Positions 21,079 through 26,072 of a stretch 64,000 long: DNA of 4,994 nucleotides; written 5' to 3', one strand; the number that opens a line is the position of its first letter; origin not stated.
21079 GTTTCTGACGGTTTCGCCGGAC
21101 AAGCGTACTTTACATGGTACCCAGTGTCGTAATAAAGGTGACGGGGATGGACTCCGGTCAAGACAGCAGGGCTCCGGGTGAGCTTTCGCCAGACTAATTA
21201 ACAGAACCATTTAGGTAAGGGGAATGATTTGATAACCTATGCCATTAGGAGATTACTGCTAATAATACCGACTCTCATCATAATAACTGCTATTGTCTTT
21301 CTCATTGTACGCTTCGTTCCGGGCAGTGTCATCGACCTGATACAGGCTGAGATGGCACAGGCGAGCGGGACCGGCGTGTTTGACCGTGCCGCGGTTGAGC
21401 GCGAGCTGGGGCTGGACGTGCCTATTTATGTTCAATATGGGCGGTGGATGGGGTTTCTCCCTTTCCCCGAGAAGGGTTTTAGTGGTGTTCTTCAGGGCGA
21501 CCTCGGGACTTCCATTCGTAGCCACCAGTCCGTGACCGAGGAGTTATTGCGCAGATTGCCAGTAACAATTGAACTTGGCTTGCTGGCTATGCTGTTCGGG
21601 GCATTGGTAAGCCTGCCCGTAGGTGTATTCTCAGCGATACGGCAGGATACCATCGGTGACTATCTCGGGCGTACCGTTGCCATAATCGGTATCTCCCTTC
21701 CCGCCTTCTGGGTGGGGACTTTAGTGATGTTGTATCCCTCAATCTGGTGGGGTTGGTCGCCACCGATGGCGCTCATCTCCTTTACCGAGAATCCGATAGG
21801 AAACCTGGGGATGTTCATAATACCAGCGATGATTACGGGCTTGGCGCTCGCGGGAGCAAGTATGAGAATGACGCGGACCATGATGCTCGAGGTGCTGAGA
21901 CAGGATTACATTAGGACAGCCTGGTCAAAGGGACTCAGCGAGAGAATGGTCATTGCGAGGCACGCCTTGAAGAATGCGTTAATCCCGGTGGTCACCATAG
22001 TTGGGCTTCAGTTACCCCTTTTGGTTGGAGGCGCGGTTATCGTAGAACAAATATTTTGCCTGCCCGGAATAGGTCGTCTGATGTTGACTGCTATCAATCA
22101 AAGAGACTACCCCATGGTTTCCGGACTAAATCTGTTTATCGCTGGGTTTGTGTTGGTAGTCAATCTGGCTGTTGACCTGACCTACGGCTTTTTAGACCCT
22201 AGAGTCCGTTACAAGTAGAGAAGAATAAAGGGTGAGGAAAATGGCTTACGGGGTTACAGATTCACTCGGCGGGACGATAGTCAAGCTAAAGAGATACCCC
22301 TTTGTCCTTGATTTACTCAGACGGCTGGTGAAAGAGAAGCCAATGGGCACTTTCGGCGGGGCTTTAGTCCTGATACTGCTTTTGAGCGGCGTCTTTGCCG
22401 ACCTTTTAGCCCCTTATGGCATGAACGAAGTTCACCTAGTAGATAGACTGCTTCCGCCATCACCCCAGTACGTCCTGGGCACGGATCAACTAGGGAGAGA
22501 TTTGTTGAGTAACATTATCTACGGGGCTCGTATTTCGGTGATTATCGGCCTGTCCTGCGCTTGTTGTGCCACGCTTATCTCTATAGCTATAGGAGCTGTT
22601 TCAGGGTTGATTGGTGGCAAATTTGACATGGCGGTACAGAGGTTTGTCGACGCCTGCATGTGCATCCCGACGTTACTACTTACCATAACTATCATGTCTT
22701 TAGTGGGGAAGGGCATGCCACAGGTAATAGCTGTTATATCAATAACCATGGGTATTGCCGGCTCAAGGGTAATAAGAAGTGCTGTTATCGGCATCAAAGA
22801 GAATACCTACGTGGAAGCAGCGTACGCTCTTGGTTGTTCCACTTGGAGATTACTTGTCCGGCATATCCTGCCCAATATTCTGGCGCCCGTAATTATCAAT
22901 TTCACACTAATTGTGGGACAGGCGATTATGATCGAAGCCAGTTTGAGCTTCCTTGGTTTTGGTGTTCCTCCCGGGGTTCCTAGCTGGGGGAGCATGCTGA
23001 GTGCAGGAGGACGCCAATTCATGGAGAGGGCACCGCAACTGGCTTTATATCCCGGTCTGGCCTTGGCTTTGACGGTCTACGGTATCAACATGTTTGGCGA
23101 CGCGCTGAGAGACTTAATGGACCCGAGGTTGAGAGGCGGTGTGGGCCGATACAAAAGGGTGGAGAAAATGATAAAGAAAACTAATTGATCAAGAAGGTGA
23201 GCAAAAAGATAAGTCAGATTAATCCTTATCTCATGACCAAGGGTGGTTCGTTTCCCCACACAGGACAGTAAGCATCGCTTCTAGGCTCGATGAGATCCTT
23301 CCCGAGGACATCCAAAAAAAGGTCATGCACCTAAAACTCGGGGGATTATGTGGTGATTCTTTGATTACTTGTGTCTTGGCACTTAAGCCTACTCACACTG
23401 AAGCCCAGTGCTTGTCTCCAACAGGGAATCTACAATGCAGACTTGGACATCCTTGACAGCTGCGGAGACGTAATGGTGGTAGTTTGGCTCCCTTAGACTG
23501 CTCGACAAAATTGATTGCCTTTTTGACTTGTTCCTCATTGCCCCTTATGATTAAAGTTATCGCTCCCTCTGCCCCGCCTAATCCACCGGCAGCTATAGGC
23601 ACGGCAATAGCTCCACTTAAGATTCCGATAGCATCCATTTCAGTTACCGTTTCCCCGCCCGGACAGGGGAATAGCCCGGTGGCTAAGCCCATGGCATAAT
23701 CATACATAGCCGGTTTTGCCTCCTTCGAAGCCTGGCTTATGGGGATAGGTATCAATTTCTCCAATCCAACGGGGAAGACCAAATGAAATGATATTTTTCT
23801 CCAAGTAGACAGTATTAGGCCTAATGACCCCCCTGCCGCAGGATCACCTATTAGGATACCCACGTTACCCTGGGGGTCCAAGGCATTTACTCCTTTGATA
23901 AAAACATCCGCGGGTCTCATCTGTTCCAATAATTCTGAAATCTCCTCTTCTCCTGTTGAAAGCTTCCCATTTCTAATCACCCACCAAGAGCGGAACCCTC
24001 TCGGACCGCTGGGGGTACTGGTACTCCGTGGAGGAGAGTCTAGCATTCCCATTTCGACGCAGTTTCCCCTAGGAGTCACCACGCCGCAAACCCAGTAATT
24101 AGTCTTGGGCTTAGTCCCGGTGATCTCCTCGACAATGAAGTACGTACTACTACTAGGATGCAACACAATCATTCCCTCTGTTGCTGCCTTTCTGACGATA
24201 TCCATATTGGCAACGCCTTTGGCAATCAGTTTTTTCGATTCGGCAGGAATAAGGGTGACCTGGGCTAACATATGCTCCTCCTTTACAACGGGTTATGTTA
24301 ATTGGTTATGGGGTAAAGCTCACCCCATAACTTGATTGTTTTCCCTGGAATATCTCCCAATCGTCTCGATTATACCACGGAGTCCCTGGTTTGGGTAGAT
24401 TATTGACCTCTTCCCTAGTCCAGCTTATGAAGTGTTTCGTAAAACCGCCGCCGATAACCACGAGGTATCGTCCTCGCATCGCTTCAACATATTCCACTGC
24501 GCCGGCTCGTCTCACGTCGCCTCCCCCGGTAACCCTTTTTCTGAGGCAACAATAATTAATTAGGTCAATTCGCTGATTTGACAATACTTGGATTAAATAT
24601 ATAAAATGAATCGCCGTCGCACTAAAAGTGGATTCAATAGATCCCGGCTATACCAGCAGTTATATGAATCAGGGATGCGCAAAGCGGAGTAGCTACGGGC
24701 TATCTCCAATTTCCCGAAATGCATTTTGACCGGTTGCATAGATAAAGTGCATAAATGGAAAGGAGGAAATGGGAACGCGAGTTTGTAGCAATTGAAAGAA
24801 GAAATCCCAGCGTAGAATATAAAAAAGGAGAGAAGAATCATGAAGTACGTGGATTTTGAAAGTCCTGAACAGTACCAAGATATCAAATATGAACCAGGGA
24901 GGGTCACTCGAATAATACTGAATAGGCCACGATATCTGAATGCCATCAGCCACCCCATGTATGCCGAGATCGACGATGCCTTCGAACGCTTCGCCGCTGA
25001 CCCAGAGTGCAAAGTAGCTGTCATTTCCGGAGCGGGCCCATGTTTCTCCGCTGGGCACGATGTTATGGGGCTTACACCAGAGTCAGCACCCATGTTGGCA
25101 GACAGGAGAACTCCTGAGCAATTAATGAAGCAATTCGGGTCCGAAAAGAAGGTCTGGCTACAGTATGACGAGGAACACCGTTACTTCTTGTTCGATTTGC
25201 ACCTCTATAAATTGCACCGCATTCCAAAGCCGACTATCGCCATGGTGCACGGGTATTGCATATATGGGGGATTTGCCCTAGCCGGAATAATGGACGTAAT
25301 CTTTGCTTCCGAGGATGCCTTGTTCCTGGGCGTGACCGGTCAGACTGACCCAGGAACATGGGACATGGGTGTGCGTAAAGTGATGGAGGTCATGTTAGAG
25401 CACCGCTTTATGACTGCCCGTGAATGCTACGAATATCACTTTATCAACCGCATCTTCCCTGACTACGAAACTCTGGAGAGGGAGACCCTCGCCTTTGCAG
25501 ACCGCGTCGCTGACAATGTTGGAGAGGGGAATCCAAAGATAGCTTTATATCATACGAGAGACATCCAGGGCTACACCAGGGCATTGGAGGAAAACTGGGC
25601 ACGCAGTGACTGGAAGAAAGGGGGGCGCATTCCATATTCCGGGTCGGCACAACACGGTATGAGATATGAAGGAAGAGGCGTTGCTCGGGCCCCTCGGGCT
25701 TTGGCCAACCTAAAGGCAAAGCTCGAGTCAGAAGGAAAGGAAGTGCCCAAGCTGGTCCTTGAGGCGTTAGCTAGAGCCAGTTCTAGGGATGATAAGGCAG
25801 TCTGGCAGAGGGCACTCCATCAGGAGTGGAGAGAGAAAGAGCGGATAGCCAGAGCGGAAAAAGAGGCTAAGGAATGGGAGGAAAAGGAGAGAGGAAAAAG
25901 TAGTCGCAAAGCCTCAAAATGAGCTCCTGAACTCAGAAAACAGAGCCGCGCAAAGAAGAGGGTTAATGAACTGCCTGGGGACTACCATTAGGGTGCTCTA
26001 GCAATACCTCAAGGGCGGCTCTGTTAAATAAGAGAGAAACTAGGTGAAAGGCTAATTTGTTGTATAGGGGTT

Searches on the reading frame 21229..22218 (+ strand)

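Call 12: search_protein_families(library=pfam, proteins=[window:21229-22218:+], max_evalue=0.00001)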
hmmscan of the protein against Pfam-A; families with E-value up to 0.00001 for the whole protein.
window:21229-22218:+ (329 aa): 2 families
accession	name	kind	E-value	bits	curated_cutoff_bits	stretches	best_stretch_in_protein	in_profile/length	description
PF00528.27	BPD_transp_1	-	3.7e-33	115.2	26.4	1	129-327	2-183/184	Binding-protein-dependent transport system inner membrane component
PF19300.4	BPD_transp_1_N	-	1.7e-09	38.3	23.8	1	1-116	1-113/114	Binding-prot-dependent transport system membrane comp, N-term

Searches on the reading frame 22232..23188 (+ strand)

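Call 12: search_protein_families(library=pfam, proteins=[window:22232-23188:+], max_evalue=0.00001)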
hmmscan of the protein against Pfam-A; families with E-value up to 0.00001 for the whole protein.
window:22232-23188:+ (318 aa): 2 families
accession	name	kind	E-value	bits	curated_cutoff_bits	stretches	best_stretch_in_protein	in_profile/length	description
PF00528.27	BPD_transp_1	-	5.5e-30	104.9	26.4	1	118-301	2-183/184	Binding-protein-dependent transport system inner membrane component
PF12911.12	OppC_N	-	2.5e-06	27.7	23.9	0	34-76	11-53/53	N-terminal TM domain of oligopeptide transport permease C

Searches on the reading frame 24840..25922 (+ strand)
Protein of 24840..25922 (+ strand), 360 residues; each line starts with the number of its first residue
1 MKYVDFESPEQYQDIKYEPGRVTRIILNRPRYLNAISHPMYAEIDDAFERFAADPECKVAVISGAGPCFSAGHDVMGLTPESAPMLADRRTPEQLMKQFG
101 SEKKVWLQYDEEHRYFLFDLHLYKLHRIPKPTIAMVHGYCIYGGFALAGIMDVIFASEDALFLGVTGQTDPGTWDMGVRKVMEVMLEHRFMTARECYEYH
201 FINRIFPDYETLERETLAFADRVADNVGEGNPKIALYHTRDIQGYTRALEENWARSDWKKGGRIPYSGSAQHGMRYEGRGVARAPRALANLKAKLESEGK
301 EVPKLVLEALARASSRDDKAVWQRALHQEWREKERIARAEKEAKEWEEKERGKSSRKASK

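Call 12: search_protein_families(library=pfam, proteins=[window:24840-25922:+], max_evalue=0.00001)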
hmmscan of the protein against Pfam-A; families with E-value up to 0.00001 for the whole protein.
window:24840-25922:+ (360 aa): 2 families
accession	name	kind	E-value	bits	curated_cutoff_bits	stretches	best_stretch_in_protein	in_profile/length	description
PF00378.25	ECH_1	-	3.7e-23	82.6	27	1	21-226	5-193/251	Enoyl-CoA hydratase/isomerase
PF16113.10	ECH_2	-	2.8e-16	60.4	27.2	1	23-161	2-119/335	Enoyl-CoA hydratase/isomerase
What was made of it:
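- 24840..25922 (+): Crotonase-family enoyl-CoA hydratase upstream of the CoA-transferases (context). PF00378 E 4e-23 (call 12).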

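Call 41: search_protein_families(library=ncbifam, proteins=[window:24840-25922:+], max_evalue=1e-10)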
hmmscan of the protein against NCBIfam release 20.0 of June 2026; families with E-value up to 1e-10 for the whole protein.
window:24840-25922:+ (360 aa): 42 families (the best 25 are shown)
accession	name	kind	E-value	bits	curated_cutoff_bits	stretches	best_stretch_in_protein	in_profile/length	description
NF006140.0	PRK08290.1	subfamily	1.6e-45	155.6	280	1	10-253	5-254/292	enoyl-CoA hydratase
NF051848.1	EnCoAHydtEchA19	equivalog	1.8e-25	90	400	1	20-271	8-241/258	enoyl-CoA hydratase EchA19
NF006128.0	PRK08272.1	subfamily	2.7e-23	82.7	257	1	9-161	9-164/308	crotonase/enoyl-CoA hydratase family protein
NF004796.0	PRK06144.1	subfamily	9.2e-22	77.8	272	0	20-77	16-74/262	enoyl-CoA hydratase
NF042430.2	EnCoAhydt_DpgD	equivalog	2.8e-20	72.9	400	1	20-210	5-185/258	enoyl-CoA-hydratase DpgD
NF006108.0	PRK08259.1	equivalog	4.1e-20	72.4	273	1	20-82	11-73/256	crotonase/enoyl-CoA hydratase family protein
NF004794.0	PRK06142.1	equivalog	4.7e-20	72.4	308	1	19-245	13-229/273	crotonase/enoyl-CoA hydratase family protein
NF006008.0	PRK08139.1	equivalog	4.8e-20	72.2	313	1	20-225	19-207/266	enoyl-CoA hydratase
NF004857.0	PRK06210.1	equivalog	5.8e-20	71.8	341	1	11-229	6-219/275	enoyl-CoA hydratase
NF004517.0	PRK05862.1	equivalog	1.3e-19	70.7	396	0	122-225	87-198/257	enoyl-CoA hydratase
NF009125.0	PRK12478.1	equivalog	1.9e-19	69.9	347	1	11-222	5-212/304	crotonase/enoyl-CoA hydratase family protein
NF005637.0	PRK07396.1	equivalog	2.9e-19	69.5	380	0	108-225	87-211/273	1,4-dihydroxy-2-naphthoyl-CoA synthase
NF006100.0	PRK08252.1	subfamily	5.2e-19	68.8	282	0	19-89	10-80/254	crotonase/enoyl-CoA hydratase family protein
NF005864.0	PRK07799.1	equivalog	6.8e-18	64.8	316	0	20-81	16-77/266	crotonase/enoyl-CoA hydratase family protein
NF004840.0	PRK06190.1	equivalog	1.7e-17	63.9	253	1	20-230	12-205/260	enoyl-CoA hydratase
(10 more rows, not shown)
